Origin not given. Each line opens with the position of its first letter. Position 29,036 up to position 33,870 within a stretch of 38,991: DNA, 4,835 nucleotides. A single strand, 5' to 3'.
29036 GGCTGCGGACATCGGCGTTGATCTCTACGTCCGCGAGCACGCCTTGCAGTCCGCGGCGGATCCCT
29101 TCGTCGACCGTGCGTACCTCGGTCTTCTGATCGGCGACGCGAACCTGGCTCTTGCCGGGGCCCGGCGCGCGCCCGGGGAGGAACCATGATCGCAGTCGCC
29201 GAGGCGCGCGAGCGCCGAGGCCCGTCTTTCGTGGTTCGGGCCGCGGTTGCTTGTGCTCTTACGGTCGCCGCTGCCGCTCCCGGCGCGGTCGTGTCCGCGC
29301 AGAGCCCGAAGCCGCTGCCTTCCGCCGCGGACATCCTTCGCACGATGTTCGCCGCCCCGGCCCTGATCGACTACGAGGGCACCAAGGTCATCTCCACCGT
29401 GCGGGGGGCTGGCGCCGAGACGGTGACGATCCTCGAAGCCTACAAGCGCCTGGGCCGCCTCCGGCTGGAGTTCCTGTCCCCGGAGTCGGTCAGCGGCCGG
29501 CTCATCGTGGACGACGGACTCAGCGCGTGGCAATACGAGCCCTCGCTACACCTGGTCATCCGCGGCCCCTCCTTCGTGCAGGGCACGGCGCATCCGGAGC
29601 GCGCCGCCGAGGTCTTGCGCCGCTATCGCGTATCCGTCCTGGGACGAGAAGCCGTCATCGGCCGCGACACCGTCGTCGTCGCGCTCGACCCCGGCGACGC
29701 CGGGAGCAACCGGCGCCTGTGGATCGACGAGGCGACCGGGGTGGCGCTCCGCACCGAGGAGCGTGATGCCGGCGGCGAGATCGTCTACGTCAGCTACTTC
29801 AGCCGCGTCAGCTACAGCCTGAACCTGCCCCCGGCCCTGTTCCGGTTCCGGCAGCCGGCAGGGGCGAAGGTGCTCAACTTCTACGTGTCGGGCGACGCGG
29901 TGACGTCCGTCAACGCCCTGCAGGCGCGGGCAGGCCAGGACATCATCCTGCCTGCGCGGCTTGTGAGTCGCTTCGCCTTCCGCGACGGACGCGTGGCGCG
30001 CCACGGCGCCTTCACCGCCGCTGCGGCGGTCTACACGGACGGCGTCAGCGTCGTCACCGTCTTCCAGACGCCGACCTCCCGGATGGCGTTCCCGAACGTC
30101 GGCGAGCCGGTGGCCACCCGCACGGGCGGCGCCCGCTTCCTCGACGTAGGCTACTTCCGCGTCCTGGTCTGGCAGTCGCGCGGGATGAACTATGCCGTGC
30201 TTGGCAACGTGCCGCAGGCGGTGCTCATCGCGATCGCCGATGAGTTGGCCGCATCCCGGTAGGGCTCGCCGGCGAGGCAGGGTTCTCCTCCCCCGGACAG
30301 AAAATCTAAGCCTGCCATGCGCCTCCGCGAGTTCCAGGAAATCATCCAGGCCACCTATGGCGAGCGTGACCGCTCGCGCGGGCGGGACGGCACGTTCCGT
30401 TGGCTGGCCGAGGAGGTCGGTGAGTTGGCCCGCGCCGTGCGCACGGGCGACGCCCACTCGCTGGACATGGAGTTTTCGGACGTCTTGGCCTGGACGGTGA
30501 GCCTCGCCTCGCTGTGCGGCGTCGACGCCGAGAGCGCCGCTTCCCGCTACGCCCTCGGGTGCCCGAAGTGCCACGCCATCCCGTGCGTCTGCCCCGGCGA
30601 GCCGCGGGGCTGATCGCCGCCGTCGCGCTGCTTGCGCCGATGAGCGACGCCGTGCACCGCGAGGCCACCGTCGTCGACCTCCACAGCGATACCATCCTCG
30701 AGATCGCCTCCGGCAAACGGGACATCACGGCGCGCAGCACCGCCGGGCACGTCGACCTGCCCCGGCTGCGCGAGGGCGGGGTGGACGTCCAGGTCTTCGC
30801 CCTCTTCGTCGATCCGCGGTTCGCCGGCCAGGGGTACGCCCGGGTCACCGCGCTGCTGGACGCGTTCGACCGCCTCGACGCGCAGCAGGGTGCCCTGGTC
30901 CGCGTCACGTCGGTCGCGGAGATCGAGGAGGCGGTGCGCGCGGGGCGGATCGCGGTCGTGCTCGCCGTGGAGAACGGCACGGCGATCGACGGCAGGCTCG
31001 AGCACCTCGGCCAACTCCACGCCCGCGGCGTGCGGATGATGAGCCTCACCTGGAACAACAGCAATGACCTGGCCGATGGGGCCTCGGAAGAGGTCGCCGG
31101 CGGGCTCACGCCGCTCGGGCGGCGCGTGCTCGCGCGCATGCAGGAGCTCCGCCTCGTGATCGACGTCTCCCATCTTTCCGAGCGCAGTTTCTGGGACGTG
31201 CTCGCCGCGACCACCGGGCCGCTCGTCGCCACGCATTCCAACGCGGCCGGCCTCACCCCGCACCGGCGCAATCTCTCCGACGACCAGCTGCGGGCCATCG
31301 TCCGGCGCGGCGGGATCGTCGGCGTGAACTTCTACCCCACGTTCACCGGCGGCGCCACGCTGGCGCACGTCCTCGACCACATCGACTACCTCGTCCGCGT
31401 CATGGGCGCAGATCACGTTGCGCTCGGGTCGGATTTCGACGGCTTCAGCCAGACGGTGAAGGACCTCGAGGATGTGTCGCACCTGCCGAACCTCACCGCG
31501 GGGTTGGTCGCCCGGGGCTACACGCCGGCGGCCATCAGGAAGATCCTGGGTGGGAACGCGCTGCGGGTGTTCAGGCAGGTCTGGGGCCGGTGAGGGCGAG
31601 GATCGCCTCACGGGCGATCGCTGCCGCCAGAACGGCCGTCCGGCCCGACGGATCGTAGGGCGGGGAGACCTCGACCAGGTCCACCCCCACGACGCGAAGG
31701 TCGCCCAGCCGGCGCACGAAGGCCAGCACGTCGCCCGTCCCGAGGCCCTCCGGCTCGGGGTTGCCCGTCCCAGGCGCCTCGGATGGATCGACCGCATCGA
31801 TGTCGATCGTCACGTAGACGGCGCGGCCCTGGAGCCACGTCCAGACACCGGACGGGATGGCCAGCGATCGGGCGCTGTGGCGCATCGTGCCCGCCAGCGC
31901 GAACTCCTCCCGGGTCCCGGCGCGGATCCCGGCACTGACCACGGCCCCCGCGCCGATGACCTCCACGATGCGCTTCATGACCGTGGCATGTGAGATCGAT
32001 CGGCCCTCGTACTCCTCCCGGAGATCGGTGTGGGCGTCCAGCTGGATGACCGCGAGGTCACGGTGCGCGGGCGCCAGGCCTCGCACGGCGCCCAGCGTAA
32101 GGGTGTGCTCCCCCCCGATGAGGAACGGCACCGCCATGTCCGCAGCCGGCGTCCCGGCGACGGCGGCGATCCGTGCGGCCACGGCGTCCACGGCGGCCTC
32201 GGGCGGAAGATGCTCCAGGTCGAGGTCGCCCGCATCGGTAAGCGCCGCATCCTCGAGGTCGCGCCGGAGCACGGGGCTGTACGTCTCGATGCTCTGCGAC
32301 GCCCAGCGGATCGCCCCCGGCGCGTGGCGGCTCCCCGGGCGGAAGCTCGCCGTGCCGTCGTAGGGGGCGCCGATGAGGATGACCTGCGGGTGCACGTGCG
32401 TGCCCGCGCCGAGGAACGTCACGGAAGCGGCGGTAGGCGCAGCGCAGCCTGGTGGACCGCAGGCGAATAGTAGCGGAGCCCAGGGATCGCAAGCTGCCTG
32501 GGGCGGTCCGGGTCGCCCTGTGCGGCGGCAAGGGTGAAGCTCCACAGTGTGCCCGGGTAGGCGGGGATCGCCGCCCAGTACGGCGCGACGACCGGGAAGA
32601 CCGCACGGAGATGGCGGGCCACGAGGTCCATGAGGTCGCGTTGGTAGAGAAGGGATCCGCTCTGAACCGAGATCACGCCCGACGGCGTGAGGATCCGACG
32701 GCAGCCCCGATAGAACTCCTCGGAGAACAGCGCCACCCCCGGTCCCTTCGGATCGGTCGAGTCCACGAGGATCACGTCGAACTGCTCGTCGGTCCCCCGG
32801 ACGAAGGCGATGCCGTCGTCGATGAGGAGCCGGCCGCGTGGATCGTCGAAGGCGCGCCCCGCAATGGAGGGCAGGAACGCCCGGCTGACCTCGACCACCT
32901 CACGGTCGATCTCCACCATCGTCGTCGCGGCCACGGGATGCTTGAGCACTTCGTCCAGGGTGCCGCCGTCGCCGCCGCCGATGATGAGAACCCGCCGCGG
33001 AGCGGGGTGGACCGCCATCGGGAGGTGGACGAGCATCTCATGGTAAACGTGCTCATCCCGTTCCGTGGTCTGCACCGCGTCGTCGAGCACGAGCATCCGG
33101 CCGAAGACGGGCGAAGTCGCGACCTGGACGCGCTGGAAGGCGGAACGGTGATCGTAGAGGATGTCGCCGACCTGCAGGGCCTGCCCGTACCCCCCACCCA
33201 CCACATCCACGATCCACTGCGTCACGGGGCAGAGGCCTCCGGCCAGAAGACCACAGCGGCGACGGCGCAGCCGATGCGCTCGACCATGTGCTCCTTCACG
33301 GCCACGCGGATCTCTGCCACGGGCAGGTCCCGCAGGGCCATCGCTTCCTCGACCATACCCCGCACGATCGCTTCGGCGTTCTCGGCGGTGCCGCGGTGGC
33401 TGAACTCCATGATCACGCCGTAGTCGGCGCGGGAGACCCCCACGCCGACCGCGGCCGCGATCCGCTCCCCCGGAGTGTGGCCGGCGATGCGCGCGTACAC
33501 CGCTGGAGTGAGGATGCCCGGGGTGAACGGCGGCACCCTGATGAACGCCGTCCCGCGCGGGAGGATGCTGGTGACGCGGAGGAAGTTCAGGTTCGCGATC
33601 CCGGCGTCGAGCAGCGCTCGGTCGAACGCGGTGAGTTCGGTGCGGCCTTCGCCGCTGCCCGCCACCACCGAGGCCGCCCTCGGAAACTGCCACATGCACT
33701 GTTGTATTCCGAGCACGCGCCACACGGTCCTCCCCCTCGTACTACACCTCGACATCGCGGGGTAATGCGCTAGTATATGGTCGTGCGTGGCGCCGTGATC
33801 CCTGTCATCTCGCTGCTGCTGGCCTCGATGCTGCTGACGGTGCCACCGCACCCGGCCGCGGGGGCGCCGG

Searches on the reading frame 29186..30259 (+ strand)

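Call 66: search_protein_families(library=pfam, proteins=[window:29186-30259:+])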
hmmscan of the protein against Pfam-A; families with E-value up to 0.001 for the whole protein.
window:29186-30259:+ (358 aa): 2 families
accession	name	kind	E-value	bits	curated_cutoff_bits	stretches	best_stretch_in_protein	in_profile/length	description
PF03888.20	MucB_RseB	-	8.3e-09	35.7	22.3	1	47-209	2-164/178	MucB/RseB N-terminal domain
PF17131.11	LolA_like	-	1.2e-05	25.5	30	1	95-208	8-136/184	Outer membrane lipoprotein-sorting protein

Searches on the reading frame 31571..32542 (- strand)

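Call 67: search_protein_families(library=pfam, proteins=[window:31571-32542:-])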
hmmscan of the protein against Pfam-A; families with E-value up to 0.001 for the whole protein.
window:31571-32542:- (323 aa): 1 family
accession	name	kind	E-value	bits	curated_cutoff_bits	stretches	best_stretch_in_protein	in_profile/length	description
PF00491.26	Arginase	-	1.2e-69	235.3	22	1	53-314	2-278/280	Arginase family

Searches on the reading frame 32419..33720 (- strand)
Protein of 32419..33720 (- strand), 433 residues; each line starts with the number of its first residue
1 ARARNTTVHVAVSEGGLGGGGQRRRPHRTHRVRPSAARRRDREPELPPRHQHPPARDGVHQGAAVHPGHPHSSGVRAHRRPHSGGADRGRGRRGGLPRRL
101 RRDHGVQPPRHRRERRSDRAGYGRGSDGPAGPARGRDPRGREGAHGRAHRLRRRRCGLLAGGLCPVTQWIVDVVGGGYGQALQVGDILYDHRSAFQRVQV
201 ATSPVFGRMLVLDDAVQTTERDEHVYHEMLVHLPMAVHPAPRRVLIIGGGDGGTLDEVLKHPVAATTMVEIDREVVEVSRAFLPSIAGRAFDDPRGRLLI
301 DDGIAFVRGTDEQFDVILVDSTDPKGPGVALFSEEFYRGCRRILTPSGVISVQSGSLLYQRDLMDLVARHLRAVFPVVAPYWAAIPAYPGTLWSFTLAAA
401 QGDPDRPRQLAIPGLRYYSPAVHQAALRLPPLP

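Call 67: search_protein_families(library=pfam, proteins=[window:32419-33720:-])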
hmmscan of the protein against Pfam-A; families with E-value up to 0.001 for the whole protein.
window:32419-33720:- (433 aa): 2 families
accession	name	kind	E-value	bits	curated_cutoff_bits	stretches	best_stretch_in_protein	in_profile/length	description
PF01564.23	Spermine_synth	-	5.8e-61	205.7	22.9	1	223-400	1-178/186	Spermine/spermidine synthase domain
PF17284.7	Spermine_synt_N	-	6.5e-13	48.8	22.1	1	175-220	8-53/53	Spermidine synthase tetramerisation domain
